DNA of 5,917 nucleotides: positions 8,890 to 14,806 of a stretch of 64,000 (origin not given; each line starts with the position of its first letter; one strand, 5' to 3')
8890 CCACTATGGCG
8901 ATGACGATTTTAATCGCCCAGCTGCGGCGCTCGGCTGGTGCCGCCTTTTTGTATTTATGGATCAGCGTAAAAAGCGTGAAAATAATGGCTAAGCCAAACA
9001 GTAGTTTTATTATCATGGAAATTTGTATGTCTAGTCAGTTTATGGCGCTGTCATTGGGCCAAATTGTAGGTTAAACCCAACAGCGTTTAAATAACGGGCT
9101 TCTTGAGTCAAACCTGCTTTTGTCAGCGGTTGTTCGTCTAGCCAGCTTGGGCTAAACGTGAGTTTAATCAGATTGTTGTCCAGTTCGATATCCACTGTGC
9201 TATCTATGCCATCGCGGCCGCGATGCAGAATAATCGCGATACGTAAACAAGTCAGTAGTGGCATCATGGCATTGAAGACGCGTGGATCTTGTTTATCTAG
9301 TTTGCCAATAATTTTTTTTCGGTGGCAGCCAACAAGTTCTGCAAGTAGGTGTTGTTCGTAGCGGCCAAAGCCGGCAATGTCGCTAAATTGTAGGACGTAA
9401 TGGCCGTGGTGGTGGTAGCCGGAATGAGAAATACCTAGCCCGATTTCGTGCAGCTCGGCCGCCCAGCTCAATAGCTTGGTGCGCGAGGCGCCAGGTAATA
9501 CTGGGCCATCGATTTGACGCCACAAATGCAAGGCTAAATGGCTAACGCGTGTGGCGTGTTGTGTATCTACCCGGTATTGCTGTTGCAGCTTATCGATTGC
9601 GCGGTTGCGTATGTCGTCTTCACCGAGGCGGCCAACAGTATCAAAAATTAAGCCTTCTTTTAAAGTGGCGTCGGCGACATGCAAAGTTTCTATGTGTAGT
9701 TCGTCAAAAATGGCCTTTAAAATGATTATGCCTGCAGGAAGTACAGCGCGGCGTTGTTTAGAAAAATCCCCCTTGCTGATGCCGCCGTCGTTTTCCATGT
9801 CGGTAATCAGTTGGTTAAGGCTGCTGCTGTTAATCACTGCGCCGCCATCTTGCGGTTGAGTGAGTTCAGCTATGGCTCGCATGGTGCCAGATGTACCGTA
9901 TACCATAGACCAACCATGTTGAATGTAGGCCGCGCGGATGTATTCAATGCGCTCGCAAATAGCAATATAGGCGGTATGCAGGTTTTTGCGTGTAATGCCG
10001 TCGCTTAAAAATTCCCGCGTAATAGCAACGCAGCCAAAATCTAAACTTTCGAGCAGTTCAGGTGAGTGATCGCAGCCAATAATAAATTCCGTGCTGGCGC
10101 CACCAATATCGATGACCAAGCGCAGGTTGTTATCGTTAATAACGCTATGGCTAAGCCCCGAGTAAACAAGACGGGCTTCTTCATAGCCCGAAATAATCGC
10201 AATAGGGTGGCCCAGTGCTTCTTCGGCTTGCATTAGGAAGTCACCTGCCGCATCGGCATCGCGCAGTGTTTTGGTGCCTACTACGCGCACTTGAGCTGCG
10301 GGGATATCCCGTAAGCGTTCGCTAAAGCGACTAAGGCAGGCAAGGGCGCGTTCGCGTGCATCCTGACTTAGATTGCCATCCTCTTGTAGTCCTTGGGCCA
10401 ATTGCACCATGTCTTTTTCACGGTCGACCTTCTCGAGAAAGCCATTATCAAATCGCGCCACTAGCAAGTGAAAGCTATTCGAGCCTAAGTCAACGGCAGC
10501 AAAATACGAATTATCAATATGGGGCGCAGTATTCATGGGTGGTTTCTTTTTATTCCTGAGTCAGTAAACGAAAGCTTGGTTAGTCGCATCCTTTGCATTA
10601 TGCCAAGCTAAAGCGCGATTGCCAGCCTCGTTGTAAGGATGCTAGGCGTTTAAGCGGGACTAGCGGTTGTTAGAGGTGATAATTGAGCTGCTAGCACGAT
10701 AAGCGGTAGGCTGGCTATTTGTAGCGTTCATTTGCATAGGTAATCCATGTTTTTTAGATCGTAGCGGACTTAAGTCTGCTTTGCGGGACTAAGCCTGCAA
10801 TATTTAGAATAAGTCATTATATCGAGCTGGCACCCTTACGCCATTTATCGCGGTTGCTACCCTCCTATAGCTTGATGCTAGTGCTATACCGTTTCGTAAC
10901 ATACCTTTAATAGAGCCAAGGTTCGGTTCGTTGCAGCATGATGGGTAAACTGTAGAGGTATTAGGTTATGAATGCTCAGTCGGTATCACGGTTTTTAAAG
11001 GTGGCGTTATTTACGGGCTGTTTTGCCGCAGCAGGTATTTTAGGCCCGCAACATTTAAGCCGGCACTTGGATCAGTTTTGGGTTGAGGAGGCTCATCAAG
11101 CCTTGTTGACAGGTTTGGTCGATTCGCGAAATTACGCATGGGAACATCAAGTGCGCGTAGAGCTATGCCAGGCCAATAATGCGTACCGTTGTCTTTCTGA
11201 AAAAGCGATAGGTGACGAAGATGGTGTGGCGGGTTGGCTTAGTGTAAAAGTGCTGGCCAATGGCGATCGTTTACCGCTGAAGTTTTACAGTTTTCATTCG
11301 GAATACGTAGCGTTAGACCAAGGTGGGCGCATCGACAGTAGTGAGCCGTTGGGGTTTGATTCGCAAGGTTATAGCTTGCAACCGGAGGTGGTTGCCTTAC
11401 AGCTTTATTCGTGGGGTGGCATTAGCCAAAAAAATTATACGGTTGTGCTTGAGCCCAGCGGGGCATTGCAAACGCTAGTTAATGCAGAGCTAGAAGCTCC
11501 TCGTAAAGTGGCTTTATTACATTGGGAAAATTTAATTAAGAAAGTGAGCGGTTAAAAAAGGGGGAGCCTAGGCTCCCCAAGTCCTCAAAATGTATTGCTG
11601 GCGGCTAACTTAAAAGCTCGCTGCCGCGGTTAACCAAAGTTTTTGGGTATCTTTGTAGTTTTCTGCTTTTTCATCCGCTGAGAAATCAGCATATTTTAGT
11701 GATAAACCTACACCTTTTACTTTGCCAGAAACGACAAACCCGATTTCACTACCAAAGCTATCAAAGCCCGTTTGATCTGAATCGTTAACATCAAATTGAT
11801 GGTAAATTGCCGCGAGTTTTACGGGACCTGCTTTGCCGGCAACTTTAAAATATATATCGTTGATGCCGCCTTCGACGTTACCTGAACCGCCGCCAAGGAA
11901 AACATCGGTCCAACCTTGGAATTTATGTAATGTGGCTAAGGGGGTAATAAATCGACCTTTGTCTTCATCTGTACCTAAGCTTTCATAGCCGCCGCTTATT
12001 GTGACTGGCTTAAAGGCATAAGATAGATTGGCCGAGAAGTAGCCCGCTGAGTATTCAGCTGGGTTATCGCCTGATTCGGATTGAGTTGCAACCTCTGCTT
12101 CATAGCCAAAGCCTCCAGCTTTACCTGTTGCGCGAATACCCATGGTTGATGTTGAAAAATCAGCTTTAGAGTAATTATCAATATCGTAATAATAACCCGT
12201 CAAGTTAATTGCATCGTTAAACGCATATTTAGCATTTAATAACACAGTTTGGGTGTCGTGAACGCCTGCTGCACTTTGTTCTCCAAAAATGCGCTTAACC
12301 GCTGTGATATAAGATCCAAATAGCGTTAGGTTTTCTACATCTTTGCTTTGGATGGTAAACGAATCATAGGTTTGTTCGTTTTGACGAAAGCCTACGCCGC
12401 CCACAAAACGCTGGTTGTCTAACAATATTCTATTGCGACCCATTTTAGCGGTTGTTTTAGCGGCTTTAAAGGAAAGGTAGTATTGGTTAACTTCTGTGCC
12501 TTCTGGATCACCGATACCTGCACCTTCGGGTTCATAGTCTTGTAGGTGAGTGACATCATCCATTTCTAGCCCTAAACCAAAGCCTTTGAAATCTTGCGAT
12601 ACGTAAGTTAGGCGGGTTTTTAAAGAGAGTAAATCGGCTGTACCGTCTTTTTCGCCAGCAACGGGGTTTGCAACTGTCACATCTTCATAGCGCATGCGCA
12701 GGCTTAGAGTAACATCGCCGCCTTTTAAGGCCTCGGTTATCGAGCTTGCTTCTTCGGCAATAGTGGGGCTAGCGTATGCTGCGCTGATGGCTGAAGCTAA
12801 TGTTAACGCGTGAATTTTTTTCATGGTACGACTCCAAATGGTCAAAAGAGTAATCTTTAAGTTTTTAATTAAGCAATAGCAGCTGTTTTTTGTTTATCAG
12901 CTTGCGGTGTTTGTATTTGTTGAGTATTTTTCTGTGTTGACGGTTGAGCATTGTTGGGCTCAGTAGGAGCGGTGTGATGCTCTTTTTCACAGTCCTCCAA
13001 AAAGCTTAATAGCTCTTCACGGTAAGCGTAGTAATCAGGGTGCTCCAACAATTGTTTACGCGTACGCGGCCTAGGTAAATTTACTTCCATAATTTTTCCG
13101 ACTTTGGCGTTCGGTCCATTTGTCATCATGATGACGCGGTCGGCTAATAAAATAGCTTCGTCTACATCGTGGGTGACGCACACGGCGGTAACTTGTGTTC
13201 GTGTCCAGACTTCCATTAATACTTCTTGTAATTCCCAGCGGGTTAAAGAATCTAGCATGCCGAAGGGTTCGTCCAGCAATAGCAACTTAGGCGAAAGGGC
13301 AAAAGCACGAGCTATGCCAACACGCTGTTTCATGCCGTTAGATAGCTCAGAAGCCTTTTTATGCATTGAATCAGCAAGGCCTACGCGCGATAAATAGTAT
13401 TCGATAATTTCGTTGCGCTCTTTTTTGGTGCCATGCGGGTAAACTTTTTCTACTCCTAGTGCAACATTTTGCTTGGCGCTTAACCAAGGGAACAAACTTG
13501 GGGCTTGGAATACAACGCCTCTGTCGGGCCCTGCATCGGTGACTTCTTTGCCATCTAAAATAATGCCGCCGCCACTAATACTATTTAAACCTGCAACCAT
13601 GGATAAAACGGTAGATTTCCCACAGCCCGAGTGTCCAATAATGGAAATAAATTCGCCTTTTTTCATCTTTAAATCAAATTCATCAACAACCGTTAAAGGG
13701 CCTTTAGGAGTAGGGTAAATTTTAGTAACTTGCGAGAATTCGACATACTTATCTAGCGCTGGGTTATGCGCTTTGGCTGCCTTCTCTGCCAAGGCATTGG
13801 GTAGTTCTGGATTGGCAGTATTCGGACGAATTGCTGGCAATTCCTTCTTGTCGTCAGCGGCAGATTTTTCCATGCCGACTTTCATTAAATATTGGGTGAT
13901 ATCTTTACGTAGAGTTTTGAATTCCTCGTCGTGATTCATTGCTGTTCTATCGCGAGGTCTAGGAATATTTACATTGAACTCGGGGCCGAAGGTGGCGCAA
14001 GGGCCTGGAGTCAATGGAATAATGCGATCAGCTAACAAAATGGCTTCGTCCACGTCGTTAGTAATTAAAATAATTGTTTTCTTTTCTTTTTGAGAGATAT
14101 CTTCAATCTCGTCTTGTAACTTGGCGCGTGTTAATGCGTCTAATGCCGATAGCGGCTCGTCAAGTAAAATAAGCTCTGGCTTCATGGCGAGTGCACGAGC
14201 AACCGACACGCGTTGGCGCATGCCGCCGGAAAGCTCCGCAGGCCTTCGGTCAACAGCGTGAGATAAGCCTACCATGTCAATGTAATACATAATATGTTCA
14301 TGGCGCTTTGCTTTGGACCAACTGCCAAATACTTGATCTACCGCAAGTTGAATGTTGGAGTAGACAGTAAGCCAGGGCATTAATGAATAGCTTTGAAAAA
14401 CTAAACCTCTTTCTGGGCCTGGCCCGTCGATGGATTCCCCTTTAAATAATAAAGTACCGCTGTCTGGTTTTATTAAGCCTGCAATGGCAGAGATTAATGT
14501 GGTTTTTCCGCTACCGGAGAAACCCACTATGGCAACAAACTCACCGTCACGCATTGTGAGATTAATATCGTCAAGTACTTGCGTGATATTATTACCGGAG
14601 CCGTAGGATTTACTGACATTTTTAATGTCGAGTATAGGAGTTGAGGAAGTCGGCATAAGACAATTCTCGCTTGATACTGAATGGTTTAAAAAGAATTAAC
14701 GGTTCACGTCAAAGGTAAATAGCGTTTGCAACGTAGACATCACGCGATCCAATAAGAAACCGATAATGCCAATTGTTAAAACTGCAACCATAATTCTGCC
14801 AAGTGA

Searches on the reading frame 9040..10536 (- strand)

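Call 68: search_protein_families(library=pfam, proteins=[window:9040-10536:-], max_evalue=0.00001)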
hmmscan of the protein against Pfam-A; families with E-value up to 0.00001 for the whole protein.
window:9040-10536:- (498 aa): 2 families
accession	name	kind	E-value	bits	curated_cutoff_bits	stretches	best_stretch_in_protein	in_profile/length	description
PF02541.22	Ppx-GppA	-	2.5e-66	224.5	27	1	25-302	1-283/285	Ppx/GppA phosphatase family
PF21447.3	Ppx-GppA_III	-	4.7e-45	154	27.3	1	309-479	1-176/177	Ppx/GppA phosphatase, domain III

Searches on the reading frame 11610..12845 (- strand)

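Call 68: search_protein_families(library=pfam, proteins=[window:11610-12845:-], max_evalue=0.00001)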
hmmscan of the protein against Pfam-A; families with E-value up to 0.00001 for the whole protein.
window:11610-12845:- (411 aa): 1 family
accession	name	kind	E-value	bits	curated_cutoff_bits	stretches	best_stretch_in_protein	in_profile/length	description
PF13372.12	Alginate_exp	-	1.1e-07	31.5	25.2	1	66-256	25-225/395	Alginate export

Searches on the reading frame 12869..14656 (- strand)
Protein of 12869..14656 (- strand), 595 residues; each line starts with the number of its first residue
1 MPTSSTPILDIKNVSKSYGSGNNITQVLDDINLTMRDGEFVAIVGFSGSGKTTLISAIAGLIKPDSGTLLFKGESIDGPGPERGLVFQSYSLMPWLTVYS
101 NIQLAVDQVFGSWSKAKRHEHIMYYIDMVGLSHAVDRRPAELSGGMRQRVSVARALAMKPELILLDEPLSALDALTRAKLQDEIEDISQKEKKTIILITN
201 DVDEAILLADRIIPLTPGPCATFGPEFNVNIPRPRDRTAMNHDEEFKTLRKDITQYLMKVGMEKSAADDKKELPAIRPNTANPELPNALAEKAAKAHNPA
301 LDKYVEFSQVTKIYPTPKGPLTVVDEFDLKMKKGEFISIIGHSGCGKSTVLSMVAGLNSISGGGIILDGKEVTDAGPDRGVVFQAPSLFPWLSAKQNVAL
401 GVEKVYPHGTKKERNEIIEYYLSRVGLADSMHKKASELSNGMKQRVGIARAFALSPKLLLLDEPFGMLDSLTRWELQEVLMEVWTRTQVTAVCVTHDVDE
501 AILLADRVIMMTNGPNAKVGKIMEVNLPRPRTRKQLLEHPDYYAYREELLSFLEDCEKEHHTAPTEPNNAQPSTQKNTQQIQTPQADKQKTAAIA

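Call 68: search_protein_families(library=pfam, proteins=[window:12869-14656:-], max_evalue=0.00001)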
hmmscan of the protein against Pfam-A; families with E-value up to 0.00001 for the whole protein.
window:12869-14656:- (595 aa): 7 families
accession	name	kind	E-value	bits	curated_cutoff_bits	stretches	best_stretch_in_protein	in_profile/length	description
PF00005.33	ABC_tran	-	2.7e-65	219.5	25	2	28-169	1-136/137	ABC transporter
PF13304.12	AAA_21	-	3.2e-09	37.7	27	0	40-77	1-40/304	AAA domain, putative AbiEii toxin, Type IV TA system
PF13401.12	AAA_22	-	2.3e-08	34.9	27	0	334-463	5-92/130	AAA domain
PF13555.12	AAA_29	-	5.1e-08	33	27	0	35-66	19-50/61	P-loop containing region of AAA domain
PF02463.25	SMC_N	-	1e-07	32.1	40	0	38-58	24-44/220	RecF/RecN/SMC N terminal domain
PF13191.12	AAA_16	-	1.3e-07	32.7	32.6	0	18-65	3-51/167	AAA ATPase domain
PF20703.3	nSTAND1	-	3.8e-06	27.2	27.1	0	25-62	24-55/379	Novel STAND NTPase 1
